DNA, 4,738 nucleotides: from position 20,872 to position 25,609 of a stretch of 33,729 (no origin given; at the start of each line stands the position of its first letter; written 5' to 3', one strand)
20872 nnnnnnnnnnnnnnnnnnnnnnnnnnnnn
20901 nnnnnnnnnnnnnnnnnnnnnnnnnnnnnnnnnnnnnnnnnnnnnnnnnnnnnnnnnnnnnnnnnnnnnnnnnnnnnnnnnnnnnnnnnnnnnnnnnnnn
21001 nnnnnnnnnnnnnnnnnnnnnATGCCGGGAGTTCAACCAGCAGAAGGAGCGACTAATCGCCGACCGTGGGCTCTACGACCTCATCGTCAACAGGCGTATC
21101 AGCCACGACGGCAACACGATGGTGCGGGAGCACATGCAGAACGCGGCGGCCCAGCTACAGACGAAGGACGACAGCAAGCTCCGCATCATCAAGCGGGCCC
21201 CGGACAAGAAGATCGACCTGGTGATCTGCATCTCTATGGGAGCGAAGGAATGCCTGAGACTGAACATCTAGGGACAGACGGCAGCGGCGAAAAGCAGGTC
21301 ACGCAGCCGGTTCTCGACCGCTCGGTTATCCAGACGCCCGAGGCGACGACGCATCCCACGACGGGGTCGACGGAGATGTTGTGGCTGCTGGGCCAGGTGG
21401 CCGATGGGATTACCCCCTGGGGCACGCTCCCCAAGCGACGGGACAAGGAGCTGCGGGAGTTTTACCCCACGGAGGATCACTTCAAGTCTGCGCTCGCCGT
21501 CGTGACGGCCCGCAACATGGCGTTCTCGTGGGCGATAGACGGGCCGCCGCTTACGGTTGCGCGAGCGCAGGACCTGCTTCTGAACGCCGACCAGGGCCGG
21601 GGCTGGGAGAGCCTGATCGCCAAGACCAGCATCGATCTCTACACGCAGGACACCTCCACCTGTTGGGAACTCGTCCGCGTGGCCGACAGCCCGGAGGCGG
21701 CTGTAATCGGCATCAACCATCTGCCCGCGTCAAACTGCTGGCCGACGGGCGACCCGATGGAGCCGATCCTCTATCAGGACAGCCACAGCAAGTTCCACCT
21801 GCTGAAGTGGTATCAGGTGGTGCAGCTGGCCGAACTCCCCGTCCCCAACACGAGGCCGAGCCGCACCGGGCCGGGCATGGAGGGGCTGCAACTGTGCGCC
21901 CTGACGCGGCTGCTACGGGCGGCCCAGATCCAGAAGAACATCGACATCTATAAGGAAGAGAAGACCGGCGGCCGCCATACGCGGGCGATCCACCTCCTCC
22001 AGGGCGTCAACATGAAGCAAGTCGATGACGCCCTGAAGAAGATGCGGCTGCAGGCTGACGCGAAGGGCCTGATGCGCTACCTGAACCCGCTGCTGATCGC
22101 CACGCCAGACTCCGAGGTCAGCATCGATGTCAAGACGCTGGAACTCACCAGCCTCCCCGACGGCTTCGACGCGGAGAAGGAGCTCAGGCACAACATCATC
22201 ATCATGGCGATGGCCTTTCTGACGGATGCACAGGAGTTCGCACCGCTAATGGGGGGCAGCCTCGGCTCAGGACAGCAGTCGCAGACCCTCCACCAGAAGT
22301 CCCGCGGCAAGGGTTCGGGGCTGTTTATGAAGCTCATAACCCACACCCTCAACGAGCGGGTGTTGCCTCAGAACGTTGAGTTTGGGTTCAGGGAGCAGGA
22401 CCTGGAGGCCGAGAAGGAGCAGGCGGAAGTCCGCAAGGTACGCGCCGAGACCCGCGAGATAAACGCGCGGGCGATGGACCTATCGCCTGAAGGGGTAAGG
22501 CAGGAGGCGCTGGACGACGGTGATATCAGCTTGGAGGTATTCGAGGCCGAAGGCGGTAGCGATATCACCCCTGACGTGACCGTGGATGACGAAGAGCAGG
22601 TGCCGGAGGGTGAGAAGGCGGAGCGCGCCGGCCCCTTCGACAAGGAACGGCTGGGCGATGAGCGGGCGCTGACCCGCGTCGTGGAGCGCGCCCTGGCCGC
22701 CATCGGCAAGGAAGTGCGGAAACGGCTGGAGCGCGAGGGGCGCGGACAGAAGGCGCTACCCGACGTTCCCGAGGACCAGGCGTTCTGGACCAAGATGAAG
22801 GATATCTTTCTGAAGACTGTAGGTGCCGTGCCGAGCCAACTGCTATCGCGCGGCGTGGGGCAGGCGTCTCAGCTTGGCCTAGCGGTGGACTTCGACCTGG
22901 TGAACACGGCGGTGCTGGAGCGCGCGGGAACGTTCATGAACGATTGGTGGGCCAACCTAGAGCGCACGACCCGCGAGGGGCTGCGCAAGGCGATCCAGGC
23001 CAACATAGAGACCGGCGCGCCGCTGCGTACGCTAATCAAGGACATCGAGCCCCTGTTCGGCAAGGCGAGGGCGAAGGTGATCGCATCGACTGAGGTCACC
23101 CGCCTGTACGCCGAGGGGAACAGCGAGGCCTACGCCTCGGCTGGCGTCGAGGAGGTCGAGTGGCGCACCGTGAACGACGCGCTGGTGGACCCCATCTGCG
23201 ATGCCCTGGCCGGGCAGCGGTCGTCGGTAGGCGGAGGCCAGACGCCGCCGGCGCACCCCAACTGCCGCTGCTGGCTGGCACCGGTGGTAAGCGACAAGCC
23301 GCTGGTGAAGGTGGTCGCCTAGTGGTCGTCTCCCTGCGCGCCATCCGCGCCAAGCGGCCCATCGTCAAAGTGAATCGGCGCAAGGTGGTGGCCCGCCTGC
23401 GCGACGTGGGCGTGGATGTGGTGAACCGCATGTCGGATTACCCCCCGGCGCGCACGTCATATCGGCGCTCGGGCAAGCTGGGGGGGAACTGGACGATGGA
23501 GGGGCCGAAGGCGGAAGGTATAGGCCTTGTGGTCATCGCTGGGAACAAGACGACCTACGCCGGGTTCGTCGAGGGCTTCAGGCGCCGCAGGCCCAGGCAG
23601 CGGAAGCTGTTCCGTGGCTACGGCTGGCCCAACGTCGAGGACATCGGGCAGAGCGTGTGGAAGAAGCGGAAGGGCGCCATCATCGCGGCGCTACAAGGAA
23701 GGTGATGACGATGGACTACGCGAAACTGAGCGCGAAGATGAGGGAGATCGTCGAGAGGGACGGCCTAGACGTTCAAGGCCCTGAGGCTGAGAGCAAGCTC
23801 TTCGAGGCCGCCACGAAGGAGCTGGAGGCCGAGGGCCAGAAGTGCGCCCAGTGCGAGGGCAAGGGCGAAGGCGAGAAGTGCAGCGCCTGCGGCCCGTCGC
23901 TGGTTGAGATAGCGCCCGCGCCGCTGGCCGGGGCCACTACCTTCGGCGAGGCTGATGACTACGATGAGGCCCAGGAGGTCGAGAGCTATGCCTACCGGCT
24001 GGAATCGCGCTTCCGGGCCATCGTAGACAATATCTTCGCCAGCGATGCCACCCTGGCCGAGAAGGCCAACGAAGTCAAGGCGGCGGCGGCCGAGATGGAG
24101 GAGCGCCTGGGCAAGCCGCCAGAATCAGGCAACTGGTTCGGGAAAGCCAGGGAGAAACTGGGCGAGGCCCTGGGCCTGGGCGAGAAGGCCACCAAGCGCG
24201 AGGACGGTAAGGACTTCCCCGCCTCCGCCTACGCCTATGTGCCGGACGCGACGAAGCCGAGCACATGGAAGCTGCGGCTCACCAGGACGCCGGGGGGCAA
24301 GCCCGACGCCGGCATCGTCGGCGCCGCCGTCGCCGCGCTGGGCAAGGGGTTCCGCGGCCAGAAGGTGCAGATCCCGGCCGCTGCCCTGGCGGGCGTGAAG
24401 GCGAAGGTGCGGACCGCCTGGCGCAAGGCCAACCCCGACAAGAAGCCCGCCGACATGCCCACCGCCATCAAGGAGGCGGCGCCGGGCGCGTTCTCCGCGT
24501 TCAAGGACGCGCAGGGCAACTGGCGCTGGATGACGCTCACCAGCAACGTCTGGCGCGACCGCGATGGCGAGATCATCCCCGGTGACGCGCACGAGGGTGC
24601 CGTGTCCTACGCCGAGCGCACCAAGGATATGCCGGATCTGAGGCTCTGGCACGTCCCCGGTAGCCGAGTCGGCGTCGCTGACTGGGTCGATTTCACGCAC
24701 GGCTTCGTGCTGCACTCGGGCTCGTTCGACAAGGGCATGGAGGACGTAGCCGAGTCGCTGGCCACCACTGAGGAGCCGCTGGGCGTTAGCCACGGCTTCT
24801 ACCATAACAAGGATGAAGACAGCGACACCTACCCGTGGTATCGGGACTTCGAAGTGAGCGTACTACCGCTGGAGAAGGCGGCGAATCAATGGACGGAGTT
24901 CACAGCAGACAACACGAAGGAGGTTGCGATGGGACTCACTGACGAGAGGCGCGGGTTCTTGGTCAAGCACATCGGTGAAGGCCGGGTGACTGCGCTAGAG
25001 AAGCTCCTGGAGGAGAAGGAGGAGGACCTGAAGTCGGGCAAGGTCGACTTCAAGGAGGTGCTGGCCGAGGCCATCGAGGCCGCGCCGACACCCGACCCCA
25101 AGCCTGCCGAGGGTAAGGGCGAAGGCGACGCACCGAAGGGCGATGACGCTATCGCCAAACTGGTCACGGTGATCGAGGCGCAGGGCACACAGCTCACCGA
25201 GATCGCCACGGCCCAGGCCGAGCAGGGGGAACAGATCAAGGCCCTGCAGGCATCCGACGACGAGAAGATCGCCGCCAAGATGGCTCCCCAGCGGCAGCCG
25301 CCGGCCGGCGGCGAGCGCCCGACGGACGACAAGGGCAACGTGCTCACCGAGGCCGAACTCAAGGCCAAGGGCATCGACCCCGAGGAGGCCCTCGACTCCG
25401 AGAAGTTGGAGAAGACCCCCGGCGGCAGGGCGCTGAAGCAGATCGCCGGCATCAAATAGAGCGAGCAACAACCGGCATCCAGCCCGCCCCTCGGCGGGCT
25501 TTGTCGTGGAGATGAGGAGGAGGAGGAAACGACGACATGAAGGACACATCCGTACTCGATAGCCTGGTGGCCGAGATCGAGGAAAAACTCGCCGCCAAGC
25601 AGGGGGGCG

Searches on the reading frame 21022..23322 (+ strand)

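Call 17: search_protein_families(library=phrogs, proteins=[window:21022-23322:+], max_evalue=0.001)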
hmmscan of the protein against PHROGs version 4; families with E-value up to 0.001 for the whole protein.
window:21022-23322:+ (766 aa): 16 families
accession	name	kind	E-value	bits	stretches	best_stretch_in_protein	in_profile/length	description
phrog_4728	-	head and packaging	6.6e-21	75.7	1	615-758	140-302/591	head morphogenesis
phrog_2662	-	head and packaging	1.6e-19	70.9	1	446-758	414-711/717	portal protein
phrog_115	-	head and packaging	4.6e-18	66.7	1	621-760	171-322/665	minor head protein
phrog_6577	-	unknown function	1.3e-16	61.1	1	624-759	89-233/1066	-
phrog_595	-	head and packaging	5.7e-16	59.9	1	629-760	167-302/513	head maturation protease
phrog_2468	-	head and packaging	1.1e-14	55.6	1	550-760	43-277/303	head morphogenesis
phrog_19480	-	head and packaging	1.5e-12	47.6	1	610-755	590-736/737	head morphogenesis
phrog_2841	-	head and packaging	2.1e-12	47.8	1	633-759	179-310/525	minor head protein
phrog_324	-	head and packaging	1.4e-11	45.2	1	657-759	210-321/624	head morphogenesis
phrog_3517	-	head and packaging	9.4e-11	42.6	1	680-758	231-331/371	head morphogenesis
phrog_241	-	head and packaging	2.5e-09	37.7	1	630-759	135-277/679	head morphogenesis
phrog_19443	-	head and packaging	1.7e-07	31.1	1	638-759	157-288/579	minor head protein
phrog_1657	-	head and packaging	2.9e-06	27.8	1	687-757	221-300/337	head morphogenesis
phrog_7625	-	head and packaging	9.5e-06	25.7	1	634-759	115-252/504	head morphogenesis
phrog_21789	-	head and packaging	2.5e-05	23.2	1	709-759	213-263/1195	virion structural protein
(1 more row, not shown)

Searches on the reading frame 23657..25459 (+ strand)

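Call 17: search_protein_families(library=phrogs, proteins=[window:23657-25459:+], max_evalue=0.001)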
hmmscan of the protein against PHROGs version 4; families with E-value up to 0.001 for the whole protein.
window:23657-25459:+ (600 aa): 1 family
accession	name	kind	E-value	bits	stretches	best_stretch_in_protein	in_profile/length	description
phrog_19463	-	unknown function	5.1e-37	129.1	1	177-264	122-209/419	-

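Call 82: search_protein_families(library=pfam, proteins=[window:23657-25459:+], max_evalue=0.01)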
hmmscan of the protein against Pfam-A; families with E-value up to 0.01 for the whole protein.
window:23657-25459:+ (600 aa): 0 families
